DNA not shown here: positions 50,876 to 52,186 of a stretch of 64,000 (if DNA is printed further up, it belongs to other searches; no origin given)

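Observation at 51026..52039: Homolog of the human C12orf29-type ATP-dependent RNA ligase (KIDGTCC motif)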

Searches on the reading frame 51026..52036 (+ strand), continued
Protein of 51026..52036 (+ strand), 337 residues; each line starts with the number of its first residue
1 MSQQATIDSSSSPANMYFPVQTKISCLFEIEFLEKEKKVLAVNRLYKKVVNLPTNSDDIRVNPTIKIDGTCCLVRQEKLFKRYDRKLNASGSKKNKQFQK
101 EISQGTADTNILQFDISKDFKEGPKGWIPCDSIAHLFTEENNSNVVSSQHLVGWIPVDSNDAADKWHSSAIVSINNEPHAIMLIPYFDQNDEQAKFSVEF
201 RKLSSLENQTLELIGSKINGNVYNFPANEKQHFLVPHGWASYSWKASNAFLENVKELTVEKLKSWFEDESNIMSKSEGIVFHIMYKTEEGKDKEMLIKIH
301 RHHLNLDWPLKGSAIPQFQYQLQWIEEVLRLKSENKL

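Call 27: find_homologous_proteins(query=A1, max_evalue=1e-10)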
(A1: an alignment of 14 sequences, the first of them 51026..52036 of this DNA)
Query A1 (14 sequences) (337 aa, profile of the alignment): 195 proteins with E <= 1e-10 among 4223 candidates; the best 120 are listed.
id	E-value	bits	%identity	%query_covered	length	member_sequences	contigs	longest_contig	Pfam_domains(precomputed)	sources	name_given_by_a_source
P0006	1.3e-117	410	34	86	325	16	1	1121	PF17720.8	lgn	-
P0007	3.0e-115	402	34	89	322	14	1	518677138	PF17720.8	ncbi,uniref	ncbi:RNA ligase 1 [Hyperolius riggenbachi]|uniref:RNA ligase 1 n=1 Tax=Hyperolius riggenbachi TaxID=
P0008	4.3e-115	402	32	86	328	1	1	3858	PF17720.8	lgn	-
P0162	2.1e-114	399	33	86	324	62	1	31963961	PF17720.8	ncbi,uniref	ncbi:hypothetical protein QQF64_022863 [Cirrhinus molitorella]|uniref:RNA ligase 1 n=1 Tax=Cirrhinus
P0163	2.0e-112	393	32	86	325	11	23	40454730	PF17720.8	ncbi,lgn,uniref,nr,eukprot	ncbi:RNA ligase 1 [Danio rerio]|uniref:RNA ligase 1 n=1 Tax=Danio rerio TaxID=7955 RepID=RLIG1_DANRE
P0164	3.3e-112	392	31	86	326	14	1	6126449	PF17720.8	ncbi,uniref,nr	ncbi:uncharacterized protein C12orf29 homolog isoform X1 [Pimephales promelas]|uniref:uncharacterize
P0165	1.1e-111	391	32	86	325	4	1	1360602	PF17720.8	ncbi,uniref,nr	ncbi:hypothetical protein JZ751_003535 [Albula glossodonta]|uniref:RNA ligase 1 n=1 Tax=Albula gloss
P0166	5.1e-111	388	31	86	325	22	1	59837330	PF17720.8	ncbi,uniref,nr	ncbi:RNA ligase 1 [Salmo trutta]|uniref:RNA ligase 1 n=1 Tax=Salmo trutta TaxID=8032 RepID=A0A674EQW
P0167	1.2e-110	387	33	86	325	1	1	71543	PF17720.8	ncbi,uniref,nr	ncbi:hypothetical protein DNTS_024696 [Danionella cerebrum]|uniref:RNA ligase 1 n=1 Tax=Danionella c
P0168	1.8e-110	387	31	86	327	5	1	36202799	PF17720.8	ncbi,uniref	ncbi:RNA ligase 1 isoform X2 [Salminus brasiliensis]|uniref:RNA ligase 1 isoform X2 n=1 Tax=Salminus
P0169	2.0e-110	386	32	86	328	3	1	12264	PF17720.8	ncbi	ncbi:uncharacterized protein C12orf29 homolog isoform X1 [Tachysurus ichikawai]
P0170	2.3e-110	386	33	86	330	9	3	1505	PF17720.8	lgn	-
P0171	3.4e-110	386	32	86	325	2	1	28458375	PF17720.8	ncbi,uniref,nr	ncbi:uncharacterized protein C12orf29 homolog [Xyrauchen texanus]|uniref:uncharacterized protein C12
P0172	9.3e-110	384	31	86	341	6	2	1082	PF17720.8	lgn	-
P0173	2.3e-109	383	31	86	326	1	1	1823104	PF17720.8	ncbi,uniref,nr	ncbi:hypothetical protein Baya_12072 [Bagarius yarrelli]|uniref:RNA ligase 1 n=1 Tax=Bagarius yarrel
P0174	3.3e-109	382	29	86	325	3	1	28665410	PF17720.8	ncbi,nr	ncbi:hypothetical protein C0J45_5205 [Silurus meridionalis]|nr:hypothetical protein C0J45_5205 [Silu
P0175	3.5e-109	382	31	86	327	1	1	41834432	PF17720.8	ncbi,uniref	ncbi:RNA ligase 1 [Trichomycterus rosablanca]|uniref:RNA ligase 1 n=1 Tax=Trichomycterus rosablanca 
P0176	3.5e-109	382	33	86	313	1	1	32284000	PF17720.8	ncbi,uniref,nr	ncbi:uncharacterized protein C12orf29 homolog isoform X2 [Myxocyprinus asiaticus]|uniref:uncharacter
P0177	3.6e-109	382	31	86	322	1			PF17720.8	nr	nr:uncharacterized protein C12orf29 homolog isoform X2 [Oncorhynchus nerka]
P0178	6.2e-109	382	31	86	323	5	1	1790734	PF17720.8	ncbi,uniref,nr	ncbi:PREDICTED: uncharacterized protein C12orf29 homolog isoform X1 [Cyprinodon variegatus]|uniref:R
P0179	6.4e-109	381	32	86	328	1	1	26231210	PF17720.8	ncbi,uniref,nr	ncbi:uncharacterized protein C12orf29 homolog isoform X1 [Tachysurus fulvidraco]|uniref:uncharacteri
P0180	6.6e-109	381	32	86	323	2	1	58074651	PF17720.8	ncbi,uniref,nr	ncbi:RNA ligase 1 [Lepisosteus oculatus]|uniref:RNA ligase 1 n=1 Tax=Lepisosteus oculatus TaxID=7918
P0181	7.2e-109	381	33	86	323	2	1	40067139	PF17720.8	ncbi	ncbi:RNA ligase 1 isoform 2-T2 [Anableps anableps]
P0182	7.3e-109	381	33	86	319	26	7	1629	PF17720.8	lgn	-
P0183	9.6e-109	381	32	86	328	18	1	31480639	PF17720.8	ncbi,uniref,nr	ncbi:uncharacterized protein C12orf29 homolog [Ictalurus punctatus]|uniref:RNA ligase 1 n=1 Tax=Icta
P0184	3.0e-108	379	32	86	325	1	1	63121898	PF17720.8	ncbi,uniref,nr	ncbi:RNA ligase 1 [Chanos chanos]|uniref:RNA ligase 1 n=1 Tax=Chanos chanos TaxID=29144 RepID=A0A6J2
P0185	3.2e-108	379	33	86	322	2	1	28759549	PF17720.8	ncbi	ncbi:RNA ligase 1 isoform 2-T2 [Polymixia lowei]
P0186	3.5e-108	379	30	86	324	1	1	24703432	PF17720.8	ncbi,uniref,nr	ncbi:RNA ligase 1 [Parambassis ranga]|uniref:RNA ligase 1 n=1 Tax=Parambassis ranga TaxID=210632 Rep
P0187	3.9e-108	379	31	86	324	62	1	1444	PF17720.8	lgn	-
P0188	3.9e-108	379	33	86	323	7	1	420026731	PF17720.8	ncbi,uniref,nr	ncbi:uncharacterized protein C12orf29 homolog isoform X1 [Hyla sarda]|uniref:uncharacterized protein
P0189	4.0e-108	379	31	86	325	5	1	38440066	PF17720.8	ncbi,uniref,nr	ncbi:uncharacterized protein C12orf29 homolog [Alosa sapidissima]|uniref:uncharacterized protein C12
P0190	6.4e-108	378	32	86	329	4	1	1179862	PF17720.8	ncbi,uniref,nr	ncbi:hypothetical protein DAT39_012319 [Clarias magur]|uniref:RNA ligase 1 n=1 Tax=Clarias magur Tax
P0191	6.5e-108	378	30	86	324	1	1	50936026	PF17720.8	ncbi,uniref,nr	ncbi:RNA ligase 1 [Cololabis saira]|uniref:RNA ligase 1 n=1 Tax=Cololabis saira TaxID=129043 RepID=U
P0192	6.7e-108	378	31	87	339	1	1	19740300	PF17720.8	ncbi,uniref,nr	ncbi:uncharacterized protein C12orf29 homolog [Betta splendens]|uniref:RNA ligase 1 n=1 Tax=Betta sp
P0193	6.8e-108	378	31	86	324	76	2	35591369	PF17720.8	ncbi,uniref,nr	ncbi:uncharacterized protein C12orf29 homolog [Thunnus albacares]|uniref:uncharacterized protein C12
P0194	7.1e-108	378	30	86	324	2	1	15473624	PF17720.8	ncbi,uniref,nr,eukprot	ncbi:RNA ligase 1 [Takifugu rubripes]|uniref:RNA ligase 1 n=1 Tax=Takifugu rubripes TaxID=31033 RepI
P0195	9.4e-108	378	32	88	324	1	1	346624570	PF17720.8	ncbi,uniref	ncbi:RNA ligase 1 [Mixophyes fleayi]|uniref:RNA ligase 1 n=1 Tax=Mixophyes fleayi TaxID=3061075 RepI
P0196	1.1e-107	377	33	87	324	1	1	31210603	PF17720.8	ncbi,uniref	ncbi:RNA ligase 1 [Amia ocellicauda]|uniref:RNA ligase 1 n=1 Tax=Amia ocellicauda TaxID=2972642 RepI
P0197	1.6e-107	377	31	86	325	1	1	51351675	PF17720.8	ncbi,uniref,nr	ncbi:uncharacterized protein C12orf29 homolog [Nematolebias whitei]|uniref:uncharacterized protein C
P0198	2.5e-107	376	31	86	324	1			PF17720.8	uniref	uniref:RNA ligase 1 n=1 Tax=Mola mola TaxID=94237 RepID=A0A3Q3WHN9_MOLML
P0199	3.7e-107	376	31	86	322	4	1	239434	PF17720.8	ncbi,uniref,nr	ncbi:PREDICTED: uncharacterized protein C12orf29 homolog isoform X1 [Poecilia mexicana]|uniref:RNA l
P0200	3.7e-107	376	32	86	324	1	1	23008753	PF17720.8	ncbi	ncbi:RNA ligase 1 [Neosynchiropus ocellatus]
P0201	5.0e-107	375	31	87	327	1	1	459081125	PF17720.8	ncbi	ncbi:RNA ligase 1 [Gastrophryne carolinensis]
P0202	5.5e-107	375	32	86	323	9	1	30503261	PF17720.8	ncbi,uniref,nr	ncbi:uncharacterized protein C12orf29 homolog isoform X1 [Gambusia affinis]|uniref:uncharacterized p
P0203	6.1e-107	375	32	86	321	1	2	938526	PF17720.8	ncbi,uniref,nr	ncbi:RNA ligase 1 isoform X2 [Poecilia latipinna]|uniref:RNA ligase 1 isoform X2 n=1 Tax=Poecilia fo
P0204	6.6e-107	375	32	86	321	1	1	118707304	PF17720.8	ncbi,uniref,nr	ncbi:uncharacterized protein C12orf29 homolog [Thalassophryne amazonica]|uniref:uncharacterized prot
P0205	8.3e-107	375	31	86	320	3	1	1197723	PF17720.8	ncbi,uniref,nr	ncbi:RNA ligase 1 isoform X2 [Austrofundulus limnaeus]|uniref:RNA ligase 1 n=1 Tax=Austrofundulus li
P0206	9.7e-107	374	32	86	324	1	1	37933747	PF17720.8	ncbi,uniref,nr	ncbi:uncharacterized protein C12orf29 homolog [Melanotaenia boesemani]|uniref:uncharacterized protei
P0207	1.1e-106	374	32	86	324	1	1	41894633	PF17720.8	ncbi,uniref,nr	ncbi:RNA ligase 1 [Centropristis striata]|uniref:RNA ligase 1 n=1 Tax=Centropristis striata TaxID=18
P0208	1.6e-106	374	33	86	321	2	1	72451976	PF17720.8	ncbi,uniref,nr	ncbi:RNA ligase 1 isoform X2 [Gouania willdenowi]|uniref:RNA ligase 1 isoform X2 n=1 Tax=Gouania wil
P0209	1.7e-106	374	31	86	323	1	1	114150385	PF17720.8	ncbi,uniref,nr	ncbi:uncharacterized protein C12orf29 homolog [Spea bombifrons]|uniref:uncharacterized protein C12or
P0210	2.3e-106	373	32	86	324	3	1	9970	PF17720.8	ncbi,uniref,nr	ncbi:hypothetical protein ATANTOWER_014734 [Ataeniobius toweri]|uniref:RNA ligase 1 n=1 Tax=Ataeniob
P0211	2.8e-106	373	32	86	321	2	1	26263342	PF17720.8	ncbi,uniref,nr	ncbi:uncharacterized protein C12orf29 homolog isoform X2 [Poeciliopsis prolifica]|uniref:uncharacter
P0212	3.9e-106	372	31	88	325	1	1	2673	PF17720.8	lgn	-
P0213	4.1e-106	372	32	86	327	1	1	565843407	PF17720.8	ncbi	ncbi:RNA ligase 1 [Rhinophrynus dorsalis]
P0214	5.6e-106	372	31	86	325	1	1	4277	PF17720.8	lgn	-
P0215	8.4e-106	371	34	88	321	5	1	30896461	PF17720.8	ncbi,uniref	ncbi:RNA ligase 1 isoform X1 [Dendrobates tinctorius]|uniref:RNA ligase 1 isoform X1 n=2 Tax=Dendrob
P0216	8.7e-106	371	32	86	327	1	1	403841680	PF17720.8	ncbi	ncbi:RNA ligase 1 [Discoglossus pictus]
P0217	9.8e-106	371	33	87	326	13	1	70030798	PF17720.8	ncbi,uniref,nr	ncbi:RNA ligase 1 isoform X1 [Acipenser ruthenus]|uniref:RNA ligase 1 isoform X1 n=1 Tax=Acipenser r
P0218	1.1e-105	371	31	88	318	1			PF17720.8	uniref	uniref:RNA ligase 1 n=1 Tax=Amphilophus citrinellus TaxID=61819 RepID=A0A3Q0RJ30_AMPCI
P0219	1.3e-105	371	32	86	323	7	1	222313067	PF17720.8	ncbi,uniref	ncbi:RNA ligase 1 [Leptodactylus fuscus]|uniref:RNA ligase 1 n=1 Tax=Leptodactylus fuscus TaxID=2381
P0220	1.5e-105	370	32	86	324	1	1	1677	PF17720.8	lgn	-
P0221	1.7e-105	370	32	86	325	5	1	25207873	PF17720.8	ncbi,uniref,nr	ncbi:Hypothetical protein SMAX5B_022104 [Scophthalmus maximus]|uniref:RNA ligase 1 n=1 Tax=Scophthal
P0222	1.7e-105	370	31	86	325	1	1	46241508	PF17720.8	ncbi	ncbi:RNA ligase 1 [Diretmus argenteus]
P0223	2.0e-105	370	32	86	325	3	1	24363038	PF17720.8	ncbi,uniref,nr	ncbi:uncharacterized protein C12orf29 homolog [Synchiropus splendidus]|uniref:uncharacterized protei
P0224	2.6e-105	370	32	86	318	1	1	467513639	PF17720.8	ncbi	ncbi:RNA ligase 1 [Pholidichthys leucotaenia]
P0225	3.0e-105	369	31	86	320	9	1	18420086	PF17720.8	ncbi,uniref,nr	ncbi:RNA ligase 1 isoform X1 [Anarrhichthys ocellatus]|uniref:RNA ligase 1 isoform X1 n=1 Tax=Anarrh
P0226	3.2e-105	369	31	86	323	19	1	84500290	PF17720.8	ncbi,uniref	ncbi:RNA ligase 1 [Candoia aspera]|uniref:RNA ligase 1 n=1 Tax=Candoia aspera TaxID=51853 RepID=UPI0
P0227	6.6e-105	368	34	86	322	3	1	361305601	PF17720.8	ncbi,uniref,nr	ncbi:PREDICTED: uncharacterized protein C12orf29 homolog [Pelobates cultripes]|uniref:RNA ligase 1 n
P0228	9.9e-105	368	33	86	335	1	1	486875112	PF17720.8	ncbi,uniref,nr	ncbi:uncharacterized protein C12orf29 homolog [Rhinatrema bivittatum]|uniref:uncharacterized protein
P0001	1.0e-104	368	100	100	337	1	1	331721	PF17720.8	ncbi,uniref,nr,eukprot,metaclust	ncbi:predicted protein [Naegleria gruberi]|uniref:RNA ligase 1 n=1 Tax=Naegleria gruberi TaxID=5762 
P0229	1.2e-104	367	32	86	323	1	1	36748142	PF17720.8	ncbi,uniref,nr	ncbi:uncharacterized protein C12orf29 homolog [Xyrichtys novacula]|uniref:RNA ligase 1 n=1 Tax=Xyric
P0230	1.6e-104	367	30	86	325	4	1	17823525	PF17720.8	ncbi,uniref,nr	ncbi:uncharacterized protein C12orf29 homolog [Hypomesus transpacificus]|uniref:uncharacterized prot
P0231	1.8e-104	367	32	86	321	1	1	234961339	PF17720.8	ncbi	ncbi:RNA ligase 1 [Pelodytes ibericus]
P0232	2.6e-104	366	31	86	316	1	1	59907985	PF17720.8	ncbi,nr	ncbi:unnamed protein product [Coregonus sp. 'balchen']|nr:unnamed protein product [Coregonus sp. 'ba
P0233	2.9e-104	366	30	87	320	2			PF17720.8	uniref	uniref:RNA ligase 1 n=1 Tax=Monopterus albus TaxID=43700 RepID=A0A3Q3JU30_MONAL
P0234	4.1e-104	366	32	86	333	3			PF17720.8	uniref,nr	uniref:RNA ligase 1 n=1 Tax=Geotrypetes seraphini TaxID=260995 RepID=A0A6P8RUK0_GEOSA|nr:uncharacter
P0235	4.4e-104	366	29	86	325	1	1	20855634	PF17720.8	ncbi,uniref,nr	ncbi:hypothetical protein DPEC_G00161830 [Dallia pectoralis]|uniref:Uncharacterized protein n=1 Tax=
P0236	6.7e-104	365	30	86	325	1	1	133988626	PF17720.8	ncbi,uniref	ncbi:hypothetical protein UPYG_G00269520 [Umbra pygmaea]|uniref:RNA ligase 1 n=1 Tax=Umbra pygmaea T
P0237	1.6e-103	364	30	88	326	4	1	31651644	PF17720.8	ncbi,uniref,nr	ncbi:uncharacterized protein C12orf29 homolog isoform X2 [Xiphias gladius]|uniref:uncharacterized pr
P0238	2.3e-103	363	35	86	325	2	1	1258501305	PF17720.8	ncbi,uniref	ncbi:RNA ligase 1 isoform X2 [Ambystoma mexicanum]|uniref:RNA ligase 1 isoform X2 n=1 Tax=Ambystoma 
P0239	2.4e-103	363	30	88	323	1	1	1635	PF17720.8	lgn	-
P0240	5.2e-103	362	31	86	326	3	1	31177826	PF17720.8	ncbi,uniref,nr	ncbi:uncharacterized protein C12orf29 homolog [Hippocampus zosterae]|uniref:uncharacterized protein 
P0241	5.4e-103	362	30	86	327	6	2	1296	PF17720.8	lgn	-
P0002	6.1e-103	362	60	95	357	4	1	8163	PF17720.8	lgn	-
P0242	8.4e-103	361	32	86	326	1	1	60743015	PF17720.8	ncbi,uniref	ncbi:RNA ligase 1 [Heptranchias perlo]|uniref:RNA ligase 1 n=1 Tax=Heptranchias perlo TaxID=212740 R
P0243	1.6e-102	360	31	86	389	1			PF17720.8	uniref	uniref:RNA ligase 1 n=1 Tax=Neogobius melanostomus TaxID=47308 RepID=A0A8C6S728_9GOBI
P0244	6.0e-102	359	30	86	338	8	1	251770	PF17720.8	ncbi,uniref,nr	ncbi:unnamed protein product [Pleuronectes platessa]|uniref:RNA ligase 1 n=1 Tax=Pleuronectes plates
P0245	7.3e-102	358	30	88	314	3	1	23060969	PF17720.8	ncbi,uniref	ncbi:RNA ligase 1 isoform X2 [Clinocottus analis]|uniref:RNA ligase 1 isoform X2 n=1 Tax=Clinocottus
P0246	8.3e-102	358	32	86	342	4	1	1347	PF17720.8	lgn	-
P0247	1.1e-101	358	34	86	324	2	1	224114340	PF17720.8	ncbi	ncbi:RNA ligase 1 [Porphyrio hochstetteri]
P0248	1.8e-101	357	31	88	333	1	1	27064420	PF17720.8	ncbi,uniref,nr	ncbi:uncharacterized protein C12orf29 homolog [Cyclopterus lumpus]|uniref:RNA ligase 1 n=1 Tax=Cyclo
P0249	5.3e-101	355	33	86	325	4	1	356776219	PF17720.8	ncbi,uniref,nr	ncbi:uncharacterized protein C12orf29 homolog isoform X1 [Erpetoichthys calabaricus]|uniref:RNA liga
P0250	1.7e-100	354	29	88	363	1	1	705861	PF17720.8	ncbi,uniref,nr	ncbi:unnamed protein product [Ranitomeya imitator]|uniref:RNA ligase 1 n=1 Tax=Ranitomeya imitator T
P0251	1.8e-100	354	28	85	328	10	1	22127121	PF17720.8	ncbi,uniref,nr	ncbi:RNA ligase 1 isoform X2 [Gasterosteus aculeatus]|uniref:uncharacterized protein C12orf29 homolo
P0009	5.9e-100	352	31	87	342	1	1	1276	PF17720.8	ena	-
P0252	6.0e-100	352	31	86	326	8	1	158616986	PF17720.8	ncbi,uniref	ncbi:RNA ligase 1 isoform X1 [Mobula birostris]|uniref:RNA ligase 1 isoform X1 n=1 Tax=Mobula birost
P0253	1.6e-99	351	31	86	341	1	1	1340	PF17720.8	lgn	-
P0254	2.9e-99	350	29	88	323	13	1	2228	PF17720.8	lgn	-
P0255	3.9e-99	349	32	88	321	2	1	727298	PF17720.8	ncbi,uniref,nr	ncbi:unnamed protein product [Ranitomeya imitator]|uniref:RNA ligase 1 n=1 Tax=Ranitomeya imitator T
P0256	5.1e-99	349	30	86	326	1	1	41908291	PF17720.8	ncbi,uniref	ncbi:RNA ligase 1 [Eucyclogobius newberryi]|uniref:RNA ligase 1 n=1 Tax=Eucyclogobius newberryi TaxI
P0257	2.3e-98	347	30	78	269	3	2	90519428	PF17720.8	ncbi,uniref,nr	ncbi:uncharacterized protein C12orf29 homolog isoform X2 [Salvelinus namaycush]|uniref:RNA ligase 1 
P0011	2.9e-98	347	29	86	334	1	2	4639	PF17720.8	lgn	-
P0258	4.8e-98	346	30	78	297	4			PF17720.8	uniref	uniref:RNA ligase 1 n=1 Tax=Cyprinus carpio TaxID=7962 RepID=A0A8C1QQU1_CYPCA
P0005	5.4e-98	346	41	92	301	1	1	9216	PF17720.8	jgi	jgi:hypothetical protein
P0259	1.8e-97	344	31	88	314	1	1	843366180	PF17720.8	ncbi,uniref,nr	ncbi:uncharacterized protein C12orf29 homolog isoform X3 [Bufo bufo]|uniref:uncharacterized protein 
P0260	2.1e-97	344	32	88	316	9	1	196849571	PF17720.8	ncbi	ncbi:hypothetical protein FKM82_012519 [Ascaphus truei]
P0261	2.3e-96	340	30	86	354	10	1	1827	PF17720.8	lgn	-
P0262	4.2e-96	339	30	86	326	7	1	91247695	PF17720.8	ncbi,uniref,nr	ncbi:uncharacterized protein C12orf29 homolog isoform X1 [Carcharodon carcharias]|uniref:uncharacter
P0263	7.9e-96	338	31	88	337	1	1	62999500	PF17720.8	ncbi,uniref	ncbi:RNA ligase 1-like [Ptychodera flava]|uniref:RNA ligase 1-like n=1 Tax=Ptychodera flava TaxID=63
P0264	8.5e-96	338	30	78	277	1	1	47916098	PF17720.8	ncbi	ncbi:RNA ligase 1 isoform 2-T2 [Symphorus nematophorus]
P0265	1.8e-95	337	31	74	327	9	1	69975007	PF17720.8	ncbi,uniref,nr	ncbi:uncharacterized protein C12orf29 homolog [Chiloscyllium plagiosum]|uniref:uncharacterized prote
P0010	6.4e-95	336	31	92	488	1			PF17720.8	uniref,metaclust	uniref:RNA ligase 1 n=1 Tax=Strigamia maritima TaxID=126957 RepID=T1JKY1_STRMM|metaclust:status=acti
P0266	1.7e-94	334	34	88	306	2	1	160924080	PF17720.8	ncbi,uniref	ncbi:RNA ligase 1 isoform X2 [Pyxicephalus adspersus]|uniref:RNA ligase 1 isoform X2 n=1 Tax=Pyxicep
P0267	4.9e-94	333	29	86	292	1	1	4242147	PF17720.8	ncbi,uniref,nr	ncbi:putative protein C12orf29 -like protein [Labeo rohita]|uniref:RNA ligase 1 n=1 Tax=Labeo rohita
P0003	5.5e-94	332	56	88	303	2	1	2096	PF17720.8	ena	-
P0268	1.9e-93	331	34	92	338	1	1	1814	PF17720.8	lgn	-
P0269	6.1e-93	329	32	90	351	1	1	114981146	PF17720.8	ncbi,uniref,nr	ncbi:hypothetical protein FSP39_022479 [Pinctada imbricata]|uniref:RNA ligase 1 n=1 Tax=Pinctada imb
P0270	2.6e-92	327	30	90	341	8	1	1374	PF17720.8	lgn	-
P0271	3.8e-92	326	32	73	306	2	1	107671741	PF17720.8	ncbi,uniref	ncbi:RNA ligase 1 isoform X2 [Narcine bancroftii]|uniref:RNA ligase 1 isoform X2 n=1 Tax=Narcine ban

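Call 31: fold_search(model_id=the predicted structure, library=pdb)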
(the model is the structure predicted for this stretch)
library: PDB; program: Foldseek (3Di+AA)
matches with E <= 10: 485; with E <= 0.001: 12
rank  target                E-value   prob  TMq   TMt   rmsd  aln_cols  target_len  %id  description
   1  9c6l_A                5.7e-15  1.00  0.54  0.74   5.1       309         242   21  Yasminevirus c12orf29, a 5' to 3' RNA ligase (released 2024-10-02)
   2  9c6m_A                1.1e-14  1.00  0.55  0.73   5.0       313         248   22  Yasminevirus c12orf29, a 5' to 3' RNA ligase, K73M mutant (released 2024-10-02)
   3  9c6m_D                1.9e-14  1.00  0.52  0.71   4.9       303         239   22  Yasminevirus c12orf29, a 5' to 3' RNA ligase, K73M mutant (released 2024-10-02)
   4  9c6m_C                2.3e-14  1.00  0.54  0.73   5.1       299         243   24  Yasminevirus c12orf29, a 5' to 3' RNA ligase, K73M mutant (released 2024-10-02)
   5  9c6m_B                3.4e-14  1.00  0.54  0.72   5.3       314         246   23  Yasminevirus c12orf29, a 5' to 3' RNA ligase, K73M mutant (released 2024-10-02)
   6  9c6l_B                7.5e-14  1.00  0.54  0.72   5.7       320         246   23  Yasminevirus c12orf29, a 5' to 3' RNA ligase (released 2024-10-02)
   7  9c6l_E                1.5e-13  1.00  0.54  0.75   5.0       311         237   24  Yasminevirus c12orf29, a 5' to 3' RNA ligase (released 2024-10-02)
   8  9c6l_D                1.5e-13  1.00  0.53  0.72   5.0       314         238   22  Yasminevirus c12orf29, a 5' to 3' RNA ligase (released 2024-10-02)
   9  9c6l_C                2.5e-13  1.00  0.52  0.71   5.4       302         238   22  Yasminevirus c12orf29, a 5' to 3' RNA ligase (released 2024-10-02)
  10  9c6m_E                3.4e-13  1.00  0.52  0.71   6.0       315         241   21  Yasminevirus c12orf29, a 5' to 3' RNA ligase, K73M mutant (released 2024-10-02)
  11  9c6m_F                4.8e-13  1.00  0.53  0.73   5.3       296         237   23  Yasminevirus c12orf29, a 5' to 3' RNA ligase, K73M mutant (released 2024-10-02)
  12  9c6l_F                4.8e-13  1.00  0.52  0.72   4.9       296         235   23  Yasminevirus c12orf29, a 5' to 3' RNA ligase (released 2024-10-02)
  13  8rbj_A                6.4e-02  0.20  0.19  0.17  20.6       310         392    6  Structure of fungal tRNA ligase in complex with RNA (released 2025-06-18)
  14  3a5x                  1.9e-01  0.04  0.09  0.07  16.9       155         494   12  L-type straight flagellar filament made of full-length flagellin (released 2010-03-16)
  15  1io1                  2.1e-01  0.05  0.07  0.07  17.5       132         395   14  CRYSTAL STRUCTURE OF F41 FRAGMENT OF FLAGELLIN (released 2001-04-04)
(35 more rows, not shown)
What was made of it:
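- On RLIG1 / C12orf29 (Pfam PF17720, ex-DUF5565): Foldseek E 5.7e-15 (call 31).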
